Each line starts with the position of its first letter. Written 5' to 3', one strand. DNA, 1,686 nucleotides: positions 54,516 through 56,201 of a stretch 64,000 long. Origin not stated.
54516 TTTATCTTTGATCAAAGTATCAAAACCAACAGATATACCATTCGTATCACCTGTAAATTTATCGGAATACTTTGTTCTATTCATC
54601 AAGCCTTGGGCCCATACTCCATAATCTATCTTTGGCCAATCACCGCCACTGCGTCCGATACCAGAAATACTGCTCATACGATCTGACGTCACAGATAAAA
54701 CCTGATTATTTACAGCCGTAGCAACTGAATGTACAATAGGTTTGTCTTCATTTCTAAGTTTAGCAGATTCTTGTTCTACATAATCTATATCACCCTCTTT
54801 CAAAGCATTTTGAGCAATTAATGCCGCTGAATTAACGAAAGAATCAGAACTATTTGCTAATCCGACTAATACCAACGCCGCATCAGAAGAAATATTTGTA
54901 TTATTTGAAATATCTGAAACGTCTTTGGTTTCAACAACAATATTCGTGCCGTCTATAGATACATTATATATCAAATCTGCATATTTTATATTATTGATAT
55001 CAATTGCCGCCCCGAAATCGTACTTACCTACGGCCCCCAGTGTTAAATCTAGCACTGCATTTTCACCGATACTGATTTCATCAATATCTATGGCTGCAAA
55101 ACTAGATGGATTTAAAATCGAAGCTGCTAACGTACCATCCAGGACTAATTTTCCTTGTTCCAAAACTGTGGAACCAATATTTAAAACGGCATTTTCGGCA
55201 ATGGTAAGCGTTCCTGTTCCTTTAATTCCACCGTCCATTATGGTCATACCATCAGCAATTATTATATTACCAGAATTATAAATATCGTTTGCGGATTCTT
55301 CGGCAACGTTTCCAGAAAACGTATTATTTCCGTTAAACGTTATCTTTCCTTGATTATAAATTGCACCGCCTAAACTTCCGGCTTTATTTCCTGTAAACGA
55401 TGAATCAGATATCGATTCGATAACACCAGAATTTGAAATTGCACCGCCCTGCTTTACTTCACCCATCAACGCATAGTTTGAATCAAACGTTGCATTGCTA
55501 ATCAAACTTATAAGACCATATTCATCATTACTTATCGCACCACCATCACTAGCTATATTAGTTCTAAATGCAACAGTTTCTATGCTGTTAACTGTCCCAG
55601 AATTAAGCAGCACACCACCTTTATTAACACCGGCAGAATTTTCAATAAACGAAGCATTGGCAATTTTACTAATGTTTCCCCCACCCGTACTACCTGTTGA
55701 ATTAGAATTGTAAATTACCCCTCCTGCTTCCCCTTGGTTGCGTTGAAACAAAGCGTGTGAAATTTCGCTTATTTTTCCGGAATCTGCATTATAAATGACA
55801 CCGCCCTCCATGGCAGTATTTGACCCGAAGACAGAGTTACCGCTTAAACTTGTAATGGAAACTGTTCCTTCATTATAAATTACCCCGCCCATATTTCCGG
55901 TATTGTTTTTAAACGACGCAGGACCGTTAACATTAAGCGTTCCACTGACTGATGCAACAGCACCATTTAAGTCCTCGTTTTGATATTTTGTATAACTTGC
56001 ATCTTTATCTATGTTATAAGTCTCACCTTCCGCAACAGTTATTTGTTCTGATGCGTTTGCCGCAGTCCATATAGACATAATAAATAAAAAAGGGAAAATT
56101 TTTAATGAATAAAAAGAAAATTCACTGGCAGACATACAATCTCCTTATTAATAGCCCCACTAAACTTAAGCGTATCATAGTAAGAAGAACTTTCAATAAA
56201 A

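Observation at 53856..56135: Chlamydial-Pmp-like autotransporter (GGA[ILV]/FxxN repeats) in an alphaproteobacterial context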

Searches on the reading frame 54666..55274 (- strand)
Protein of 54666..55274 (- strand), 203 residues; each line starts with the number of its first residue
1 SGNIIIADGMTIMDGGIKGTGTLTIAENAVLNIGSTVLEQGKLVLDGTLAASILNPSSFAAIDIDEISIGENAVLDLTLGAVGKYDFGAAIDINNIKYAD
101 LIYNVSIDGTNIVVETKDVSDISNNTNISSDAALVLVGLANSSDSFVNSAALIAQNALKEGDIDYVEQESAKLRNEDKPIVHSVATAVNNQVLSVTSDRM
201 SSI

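Call 69: search_protein_representatives(protein=window:54666-55274:-)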
Query: 203 residues. Proteins with E-value up to 0.001 (for the whole library): 139; up to 1e-10: 106; up to 1e-30: 22. The best 139 are listed.
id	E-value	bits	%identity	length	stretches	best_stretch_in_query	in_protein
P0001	4.4e-114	394.7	100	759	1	1-203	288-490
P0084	1.5e-54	200.8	53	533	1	2-201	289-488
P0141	7.2e-47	175.8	46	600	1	2-201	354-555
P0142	1.4e-46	174.8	50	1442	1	2-202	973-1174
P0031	1.3e-44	168.4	49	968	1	1-201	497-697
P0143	3.5e-43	163.8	49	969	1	2-201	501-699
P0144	4.0e-41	157.1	45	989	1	4-201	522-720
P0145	6.0e-41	156.5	44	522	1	2-201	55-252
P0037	1.4e-40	155.3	50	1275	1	2-202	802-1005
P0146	9.2e-38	146.1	45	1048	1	2-201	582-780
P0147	2.2e-35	138.4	42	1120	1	4-203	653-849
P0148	6.3e-35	136.9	43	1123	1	2-201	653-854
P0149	2.9e-34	134.7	46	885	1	2-201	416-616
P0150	3.1e-34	134.6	42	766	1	2-201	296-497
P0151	5.9e-34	133.7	41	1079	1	4-202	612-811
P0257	1.1e-06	44.9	31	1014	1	20-200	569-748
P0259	1.7e-06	44.3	30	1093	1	2-201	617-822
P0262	2.4e-06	43.8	32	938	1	16-201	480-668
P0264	1.1e-05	41.7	30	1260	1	5-200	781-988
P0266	1.8e-05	40.9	26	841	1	13-200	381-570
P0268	3.7e-05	39.9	28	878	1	8-201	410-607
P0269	7.9e-05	38.9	26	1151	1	8-200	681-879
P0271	1.0e-04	38.5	26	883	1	5-201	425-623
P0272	6.6e-04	35.9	31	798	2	16-201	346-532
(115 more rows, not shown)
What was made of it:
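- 54921..55274 (-): Motif-free C-terminal part of the beta-helix, aa 288-405. Part of the lineage-restricted module (call 69).
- On Chlamydial Pmp family: The corresponding segment belongs to a separate family of 139 clusters (call 69).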

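Call 71: search_protein_families(library=pfam, proteins=[P0257, P0259, P0262, P0264, P0266, P0268, P0269, P0271, P0272], max_evalue=0.001)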
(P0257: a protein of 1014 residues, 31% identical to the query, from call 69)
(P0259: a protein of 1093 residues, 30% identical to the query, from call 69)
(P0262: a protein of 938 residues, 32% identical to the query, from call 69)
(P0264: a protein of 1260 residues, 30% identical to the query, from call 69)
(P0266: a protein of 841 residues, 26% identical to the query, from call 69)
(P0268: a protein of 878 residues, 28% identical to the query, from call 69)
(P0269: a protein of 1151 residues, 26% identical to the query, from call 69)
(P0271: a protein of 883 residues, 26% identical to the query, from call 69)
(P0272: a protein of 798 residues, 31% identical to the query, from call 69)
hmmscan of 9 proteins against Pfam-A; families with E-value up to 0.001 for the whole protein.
P0257 (1014 aa): 3 families
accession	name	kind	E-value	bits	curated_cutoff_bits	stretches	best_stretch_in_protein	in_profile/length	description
PF03797.25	Autotransporter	-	1.9e-36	126.6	26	1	766-994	1-255/255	Autotransporter beta-domain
PF02415.23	Chlam_PMP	-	1.3e-11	43.8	20.6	0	458-475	2-19/19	Chlamydia polymorphic membrane protein (Chlamydia_PMP) repeat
PF13505.12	OMP_b-brl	-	2.4e-05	25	28.7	1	801-1014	21-175/175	Outer membrane protein beta-barrel domain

P0259 (1093 aa): 2 families
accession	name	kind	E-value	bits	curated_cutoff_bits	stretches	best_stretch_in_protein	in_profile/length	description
PF02415.23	Chlam_PMP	-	9.6e-29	96.7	20.6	0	573-590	2-19/19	Chlamydia polymorphic membrane protein (Chlamydia_PMP) repeat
PF03797.25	Autotransporter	-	3.1e-27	96.4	26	1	840-1072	1-254/255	Autotransporter beta-domain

P0262 (938 aa): 1 family
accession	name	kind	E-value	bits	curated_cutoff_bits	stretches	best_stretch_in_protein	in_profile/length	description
PF03797.25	Autotransporter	-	3.2e-33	116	26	1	686-918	1-255/255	Autotransporter beta-domain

P0264 (1260 aa): 2 families
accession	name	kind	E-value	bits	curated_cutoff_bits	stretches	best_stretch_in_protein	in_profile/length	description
PF03797.25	Autotransporter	-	1.1e-36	127.4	26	1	1007-1240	1-255/255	Autotransporter beta-domain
PF02415.23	Chlam_PMP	-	1.1e-35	118.1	20.6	1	732-749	1-18/19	Chlamydia polymorphic membrane protein (Chlamydia_PMP) repeat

P0266 (841 aa): 1 family
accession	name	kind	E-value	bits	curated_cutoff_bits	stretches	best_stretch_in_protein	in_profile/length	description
PF03797.25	Autotransporter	-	1.3e-34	120.6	26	1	589-821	1-255/255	Autotransporter beta-domain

P0268 (878 aa): 1 family
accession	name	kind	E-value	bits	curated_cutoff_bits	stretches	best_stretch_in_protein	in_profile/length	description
PF03797.25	Autotransporter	-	5.6e-30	105.4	26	1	626-858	1-255/255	Autotransporter beta-domain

P0269 (1151 aa): 1 family
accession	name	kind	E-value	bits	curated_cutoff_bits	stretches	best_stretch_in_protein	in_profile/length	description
PF03797.25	Autotransporter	-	4.8e-33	115.4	26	1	898-1131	1-255/255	Autotransporter beta-domain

P0271 (883 aa): 2 families
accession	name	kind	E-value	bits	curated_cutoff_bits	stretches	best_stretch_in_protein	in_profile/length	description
PF03797.25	Autotransporter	-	9.4e-31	107.9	26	1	632-863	1-255/255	Autotransporter beta-domain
PF02415.23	Chlam_PMP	-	6.6e-16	57.1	20.6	0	312-328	1-18/19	Chlamydia polymorphic membrane protein (Chlamydia_PMP) repeat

P0272 (798 aa): 1 family
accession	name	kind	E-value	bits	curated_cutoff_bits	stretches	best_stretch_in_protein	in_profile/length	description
PF03797.25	Autotransporter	-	3.7e-32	112.5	26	1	550-778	1-255/255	Autotransporter beta-domain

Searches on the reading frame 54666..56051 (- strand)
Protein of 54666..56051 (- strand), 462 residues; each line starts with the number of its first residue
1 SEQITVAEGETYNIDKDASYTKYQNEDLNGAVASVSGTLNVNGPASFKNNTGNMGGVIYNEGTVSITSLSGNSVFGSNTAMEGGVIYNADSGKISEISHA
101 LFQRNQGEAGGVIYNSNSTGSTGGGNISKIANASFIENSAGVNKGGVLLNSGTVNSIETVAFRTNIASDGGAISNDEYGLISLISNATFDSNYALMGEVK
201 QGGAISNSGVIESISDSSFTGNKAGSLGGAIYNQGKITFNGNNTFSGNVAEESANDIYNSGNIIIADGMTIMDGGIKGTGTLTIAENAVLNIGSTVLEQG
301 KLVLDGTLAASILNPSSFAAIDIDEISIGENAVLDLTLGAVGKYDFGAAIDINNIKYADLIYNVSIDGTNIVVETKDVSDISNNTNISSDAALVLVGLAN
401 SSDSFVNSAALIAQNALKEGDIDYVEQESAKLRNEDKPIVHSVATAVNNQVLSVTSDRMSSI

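Call 58: predict_structure(alignment_id=A3)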
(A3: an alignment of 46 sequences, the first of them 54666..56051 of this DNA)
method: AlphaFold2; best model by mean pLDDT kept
length: 462 residues; sequences in the alignment: 46
mean_pLDDT: 88.4   pTM: 0.85
mean pLDDT of the five models: 88.4, 88.1, 87.4, 87.2, 86.8
residues with pLDDT >= 90: 272; 70-90: 155; 50-70: 8; < 50: 27
segments of 3 or more residues with pLDDT < 50: 436-462
pLDDT, mean of each block of 10 residues (from residue 1): 91 90 86 97 94 95 93 94 95 97 92 91 88 97 86 98 94 95 98 83 95 98 92 98 97 93 98 95 98 92 96 74 92 90 86 88 89 89 87 86 80 84 86 54 42 44 37
secondary structure, 60 per line:
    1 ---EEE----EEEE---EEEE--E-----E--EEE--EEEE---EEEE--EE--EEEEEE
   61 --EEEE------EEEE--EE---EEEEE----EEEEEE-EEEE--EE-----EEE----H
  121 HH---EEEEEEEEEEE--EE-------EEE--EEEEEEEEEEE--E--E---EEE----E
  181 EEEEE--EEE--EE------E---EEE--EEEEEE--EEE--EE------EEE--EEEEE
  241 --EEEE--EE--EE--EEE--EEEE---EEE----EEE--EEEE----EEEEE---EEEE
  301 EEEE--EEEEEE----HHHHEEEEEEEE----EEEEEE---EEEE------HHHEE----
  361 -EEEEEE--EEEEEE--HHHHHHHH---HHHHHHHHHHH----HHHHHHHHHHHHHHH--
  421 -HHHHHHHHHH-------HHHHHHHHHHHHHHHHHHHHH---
elements in order: E4-6 E11-14 E18-21 E33-35 E38-41 E45-48 E55-60 E63-66 E73-76 E84-88 E93-98 E100-103 E113-115 E126-136 E148-150 E153-163 E173-175 E180-185 E188-190 E205-207 E210-215 E218-220 E231-233 E236-240 E243-246 E257-259 E262-265 E269-271 E276-278 E281-284 E289-293 E297-304 E307-312 H317-320 E321-328 E333-338 E342-345 E362-367 E370-375 H378-385 H389-399 H404-418 H422-431 H439-459
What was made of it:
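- The passenger-only model has pLDDT 88.4 and pTM 0.85 (call 58).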

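Call 60: fold_search(model_id=the predicted structure, library=pdb)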
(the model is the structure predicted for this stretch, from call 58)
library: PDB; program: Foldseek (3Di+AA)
matches with E <= 10: 129; with E <= 0.001: 1
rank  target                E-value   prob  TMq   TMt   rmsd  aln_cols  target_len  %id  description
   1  4kh3                  6.1e-05  0.89  0.13  0.12  22.7       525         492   12  Structure of a bacterial self-associating protein (released 2014-01-15)
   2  7ko9                  5.5e-03  0.20  0.12  0.10  22.9       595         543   11  Crystal structure of antigen 43 from uropathogenic Escherichia coli UTI89 (released 2022-03-09)
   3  7koh_B                8.2e-03  0.54  0.18  0.16  21.3       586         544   12  Crystal structure of antigen 43 from Escherichia coli EDL933 (released 2022-03-09)
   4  7koh_D                1.1e-02  0.14  0.11  0.10  21.6       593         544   10  Crystal structure of antigen 43 from Escherichia coli EDL933 (released 2022-03-09)
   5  7koh_C                1.8e-02  0.15  0.12  0.11  20.6       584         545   11  Crystal structure of antigen 43 from Escherichia coli EDL933 (released 2022-03-09)
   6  7kob                  2.4e-02  0.30  0.18  0.21  14.1       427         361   12  Crystal structure of antigen 43b from Escherichia coli CFT073 (released 2022-03-09)
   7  7koh_A                2.9e-02  0.28  0.17  0.15  20.2       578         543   10  Crystal structure of antigen 43 from Escherichia coli EDL933 (released 2022-03-09)
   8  9cdv_A                4.8e-02  0.69  0.28  0.29  14.8       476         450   13  Crystal Structure of Rhombotarget A (released 2025-07-02)
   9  9cdu_A                5.5e-02  0.80  0.31  0.32  12.8       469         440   12  Crystal Structure of Rhombotarget A-peptide Complex (released 2025-07-02)
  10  4q1q_A                7.3e-02  0.77  0.21  0.30  11.9       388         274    9  Crystal structure of TibC-catalyzed hyper-glycosylated TibA55-350 fragment (released 2014-09-17)
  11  7bz0_A                9.1e-02  0.60  0.30  0.28  11.3       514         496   11  complex structure of alginate lyase AlyF-OU02 with G6 (released 2021-03-10)
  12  1dab                  1.0e-01  0.20  0.20  0.19  14.2       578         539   10  The Structure of Bordetella Pertussis Virulence Factor P.69 Pertactin (released 1999-12-15)
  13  4mr0_A                1.1e-01  0.80  0.34  0.34  11.1       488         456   12  Crystal structure of PfbA, a surface adhesin of Streptococcus pneumoniae (released 2014-02-05)
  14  9cdu_C                1.1e-01  0.54  0.26  0.28  10.4       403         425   14  Crystal Structure of Rhombotarget A-peptide Complex (released 2025-07-02)
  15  9cdv_B                1.1e-01  0.41  0.26  0.27  15.0       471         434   13  Crystal Structure of Rhombotarget A (released 2025-07-02)
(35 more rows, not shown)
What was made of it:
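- On Classical (type Va) autotransporter: There are weak Foldseek hits to Ag43, TibA, pertactin, Hbp and Hap (call 60).
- On Self-associating autotransporters (Ag43/AIDA-I/TibA): The Foldseek match to Ag43 has TM 0.13 (call 60).
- The closest solved passenger folds are self-associating autotransporters (Ag43, TibA), although the matches are weak (call 60). The best PDB match of the passenger is Ag43 (4kh3, E = 6e-5), followed by other Ag43 entries and TibA (call 60). Right-handed beta-helices are the fold of pectate and alginate lyases and of phage tailspikes, and these appear among the weak Foldseek matches (E 0.09-2; call 60).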
